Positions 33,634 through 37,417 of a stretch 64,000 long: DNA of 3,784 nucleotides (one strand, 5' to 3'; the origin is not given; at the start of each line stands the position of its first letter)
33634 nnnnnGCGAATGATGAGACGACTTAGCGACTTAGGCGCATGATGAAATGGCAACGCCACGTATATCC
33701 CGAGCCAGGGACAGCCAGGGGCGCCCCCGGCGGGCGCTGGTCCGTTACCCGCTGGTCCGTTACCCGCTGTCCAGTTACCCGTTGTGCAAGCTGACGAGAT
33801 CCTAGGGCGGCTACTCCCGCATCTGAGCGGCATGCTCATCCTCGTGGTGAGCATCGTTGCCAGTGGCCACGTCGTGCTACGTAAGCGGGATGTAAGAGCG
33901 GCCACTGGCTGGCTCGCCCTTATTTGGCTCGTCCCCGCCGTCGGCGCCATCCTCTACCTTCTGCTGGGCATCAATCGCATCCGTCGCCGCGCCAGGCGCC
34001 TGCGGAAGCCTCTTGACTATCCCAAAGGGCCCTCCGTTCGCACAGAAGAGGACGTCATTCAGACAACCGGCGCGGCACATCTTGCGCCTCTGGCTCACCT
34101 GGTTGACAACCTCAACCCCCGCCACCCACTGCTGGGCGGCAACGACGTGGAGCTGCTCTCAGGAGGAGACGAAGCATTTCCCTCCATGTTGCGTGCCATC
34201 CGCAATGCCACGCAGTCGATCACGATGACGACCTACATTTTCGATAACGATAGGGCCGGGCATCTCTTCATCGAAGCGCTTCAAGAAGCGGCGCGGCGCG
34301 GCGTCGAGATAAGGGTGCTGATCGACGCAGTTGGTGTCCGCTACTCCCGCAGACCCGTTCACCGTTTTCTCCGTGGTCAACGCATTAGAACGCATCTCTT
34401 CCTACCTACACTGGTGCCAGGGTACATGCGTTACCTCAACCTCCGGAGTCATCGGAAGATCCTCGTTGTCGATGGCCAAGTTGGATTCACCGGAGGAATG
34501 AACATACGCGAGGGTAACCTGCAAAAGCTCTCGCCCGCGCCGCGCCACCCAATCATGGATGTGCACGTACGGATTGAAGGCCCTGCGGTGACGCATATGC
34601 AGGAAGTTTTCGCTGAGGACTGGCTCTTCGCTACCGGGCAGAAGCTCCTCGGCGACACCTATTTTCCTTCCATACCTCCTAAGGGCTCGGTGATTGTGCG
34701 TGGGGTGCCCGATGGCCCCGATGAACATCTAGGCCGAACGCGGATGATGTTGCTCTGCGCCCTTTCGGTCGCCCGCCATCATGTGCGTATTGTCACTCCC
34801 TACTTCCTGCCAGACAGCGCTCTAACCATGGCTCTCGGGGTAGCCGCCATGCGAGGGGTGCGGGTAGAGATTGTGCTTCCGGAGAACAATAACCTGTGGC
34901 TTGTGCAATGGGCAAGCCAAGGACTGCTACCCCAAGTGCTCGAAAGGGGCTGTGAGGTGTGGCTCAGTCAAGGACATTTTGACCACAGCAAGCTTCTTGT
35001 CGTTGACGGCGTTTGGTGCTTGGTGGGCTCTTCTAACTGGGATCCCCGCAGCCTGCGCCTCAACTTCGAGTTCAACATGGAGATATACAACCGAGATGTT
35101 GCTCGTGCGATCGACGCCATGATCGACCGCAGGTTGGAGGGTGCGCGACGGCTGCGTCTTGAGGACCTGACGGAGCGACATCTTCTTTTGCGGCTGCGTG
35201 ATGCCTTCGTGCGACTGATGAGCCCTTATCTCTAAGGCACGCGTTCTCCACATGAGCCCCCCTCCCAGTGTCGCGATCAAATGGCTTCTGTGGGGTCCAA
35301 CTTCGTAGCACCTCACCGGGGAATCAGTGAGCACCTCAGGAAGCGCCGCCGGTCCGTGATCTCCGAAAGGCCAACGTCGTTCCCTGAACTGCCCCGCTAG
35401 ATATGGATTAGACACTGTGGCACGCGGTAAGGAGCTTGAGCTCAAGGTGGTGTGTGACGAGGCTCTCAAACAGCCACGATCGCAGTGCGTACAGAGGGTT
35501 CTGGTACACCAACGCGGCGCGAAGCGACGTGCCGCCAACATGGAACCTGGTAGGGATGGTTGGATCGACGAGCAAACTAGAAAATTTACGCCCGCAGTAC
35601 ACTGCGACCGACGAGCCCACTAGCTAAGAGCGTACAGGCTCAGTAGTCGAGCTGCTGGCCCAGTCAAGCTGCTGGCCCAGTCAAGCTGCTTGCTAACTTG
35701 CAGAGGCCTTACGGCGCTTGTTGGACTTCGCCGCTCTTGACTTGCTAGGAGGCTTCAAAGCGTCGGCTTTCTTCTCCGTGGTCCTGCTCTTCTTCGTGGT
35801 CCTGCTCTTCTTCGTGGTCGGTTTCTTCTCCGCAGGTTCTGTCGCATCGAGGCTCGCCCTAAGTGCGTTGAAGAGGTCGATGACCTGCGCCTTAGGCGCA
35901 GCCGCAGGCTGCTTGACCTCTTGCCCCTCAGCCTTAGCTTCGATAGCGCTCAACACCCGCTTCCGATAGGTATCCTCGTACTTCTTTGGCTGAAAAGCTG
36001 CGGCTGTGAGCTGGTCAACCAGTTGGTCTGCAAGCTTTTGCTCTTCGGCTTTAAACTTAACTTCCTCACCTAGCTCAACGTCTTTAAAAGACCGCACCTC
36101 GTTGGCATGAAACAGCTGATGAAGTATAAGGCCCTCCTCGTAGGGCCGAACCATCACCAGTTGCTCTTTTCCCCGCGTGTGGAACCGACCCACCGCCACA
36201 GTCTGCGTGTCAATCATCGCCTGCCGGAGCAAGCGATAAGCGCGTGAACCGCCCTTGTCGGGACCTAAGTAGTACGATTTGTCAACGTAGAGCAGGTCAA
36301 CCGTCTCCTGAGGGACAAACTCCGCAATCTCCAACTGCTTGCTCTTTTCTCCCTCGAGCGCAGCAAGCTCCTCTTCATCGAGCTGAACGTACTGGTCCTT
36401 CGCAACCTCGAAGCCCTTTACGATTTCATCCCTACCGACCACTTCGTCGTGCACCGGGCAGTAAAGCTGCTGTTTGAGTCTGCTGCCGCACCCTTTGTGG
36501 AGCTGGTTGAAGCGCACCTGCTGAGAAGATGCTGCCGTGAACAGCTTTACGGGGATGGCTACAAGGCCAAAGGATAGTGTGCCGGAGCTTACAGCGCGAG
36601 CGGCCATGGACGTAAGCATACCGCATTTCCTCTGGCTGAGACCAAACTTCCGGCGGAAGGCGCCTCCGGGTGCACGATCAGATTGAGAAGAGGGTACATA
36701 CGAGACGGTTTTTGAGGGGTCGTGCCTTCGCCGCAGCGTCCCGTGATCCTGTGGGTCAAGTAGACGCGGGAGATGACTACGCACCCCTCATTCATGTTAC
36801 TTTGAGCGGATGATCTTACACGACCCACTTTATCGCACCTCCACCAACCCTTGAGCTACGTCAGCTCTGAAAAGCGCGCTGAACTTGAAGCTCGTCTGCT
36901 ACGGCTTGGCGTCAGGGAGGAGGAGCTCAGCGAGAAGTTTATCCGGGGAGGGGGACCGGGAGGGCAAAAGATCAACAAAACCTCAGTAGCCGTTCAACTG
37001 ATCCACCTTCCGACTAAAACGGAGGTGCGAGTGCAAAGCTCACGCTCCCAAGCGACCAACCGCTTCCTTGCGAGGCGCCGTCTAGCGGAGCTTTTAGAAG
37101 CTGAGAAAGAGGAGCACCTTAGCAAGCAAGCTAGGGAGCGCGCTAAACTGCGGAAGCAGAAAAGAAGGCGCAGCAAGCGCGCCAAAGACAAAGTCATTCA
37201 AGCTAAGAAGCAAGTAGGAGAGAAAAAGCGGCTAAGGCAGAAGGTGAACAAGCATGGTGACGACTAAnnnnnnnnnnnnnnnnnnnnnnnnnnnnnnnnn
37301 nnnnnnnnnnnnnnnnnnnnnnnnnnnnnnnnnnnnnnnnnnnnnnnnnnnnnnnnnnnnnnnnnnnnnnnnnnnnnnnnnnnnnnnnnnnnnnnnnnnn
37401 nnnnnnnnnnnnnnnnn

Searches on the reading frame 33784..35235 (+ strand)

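Call 63: search_protein_families(library=pfam, max_evalue=0.001, proteins=[window:33784-35235:+])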
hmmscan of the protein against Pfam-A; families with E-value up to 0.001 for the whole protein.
window:33784-35235:+ (483 aa): 3 families
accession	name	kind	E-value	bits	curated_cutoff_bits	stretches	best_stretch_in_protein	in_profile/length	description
PF13091.12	PLDc_2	-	1.4e-45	154.8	27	2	324-449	2-130/132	PLD-like domain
PF00614.28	PLDc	-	5.9e-13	48.6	21.9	2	400-423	5-28/28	Phospholipase D Active site motif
PF13396.11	PLDc_N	-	2.3e-07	31.1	23.3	1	21-62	1-41/42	Phospholipase_D-nuclease N-terminal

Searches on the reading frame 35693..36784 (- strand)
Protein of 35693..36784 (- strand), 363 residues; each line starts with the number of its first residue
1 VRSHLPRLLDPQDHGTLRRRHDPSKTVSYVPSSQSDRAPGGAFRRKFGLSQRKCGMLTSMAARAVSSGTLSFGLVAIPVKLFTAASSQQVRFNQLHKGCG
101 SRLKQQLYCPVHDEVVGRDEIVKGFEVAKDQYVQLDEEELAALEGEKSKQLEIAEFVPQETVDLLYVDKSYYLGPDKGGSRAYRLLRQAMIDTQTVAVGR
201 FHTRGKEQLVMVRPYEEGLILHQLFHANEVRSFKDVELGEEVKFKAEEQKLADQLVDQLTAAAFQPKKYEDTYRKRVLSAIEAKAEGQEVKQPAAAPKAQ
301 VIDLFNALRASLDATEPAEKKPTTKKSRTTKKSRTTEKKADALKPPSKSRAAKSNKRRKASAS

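Call 5: search_protein_families(library=pfam, proteins=[window:35693-36784:-])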
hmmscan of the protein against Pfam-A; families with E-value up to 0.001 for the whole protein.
window:35693-36784:- (363 aa): 1 family
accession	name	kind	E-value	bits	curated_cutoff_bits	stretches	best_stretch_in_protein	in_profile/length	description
PF02735.22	Ku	-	3.1e-47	161.4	25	1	71-249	1-188/190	Ku70/Ku80 beta-barrel domain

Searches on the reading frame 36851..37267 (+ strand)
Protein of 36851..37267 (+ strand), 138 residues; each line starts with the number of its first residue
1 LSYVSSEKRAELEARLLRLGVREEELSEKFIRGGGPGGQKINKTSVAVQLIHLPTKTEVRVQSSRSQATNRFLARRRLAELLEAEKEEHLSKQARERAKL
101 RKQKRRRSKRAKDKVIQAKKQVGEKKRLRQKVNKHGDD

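Call 64: search_protein_families(library=pfam, max_evalue=0.001, proteins=[window:36851-37267:+])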
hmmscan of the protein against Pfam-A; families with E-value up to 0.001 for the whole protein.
window:36851-37267:+ (138 aa): 1 family
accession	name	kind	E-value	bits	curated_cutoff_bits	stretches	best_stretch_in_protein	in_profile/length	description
PF00472.26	RF-1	-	2.5e-21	76.2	35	1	21-121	7-111/116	RF-1 domain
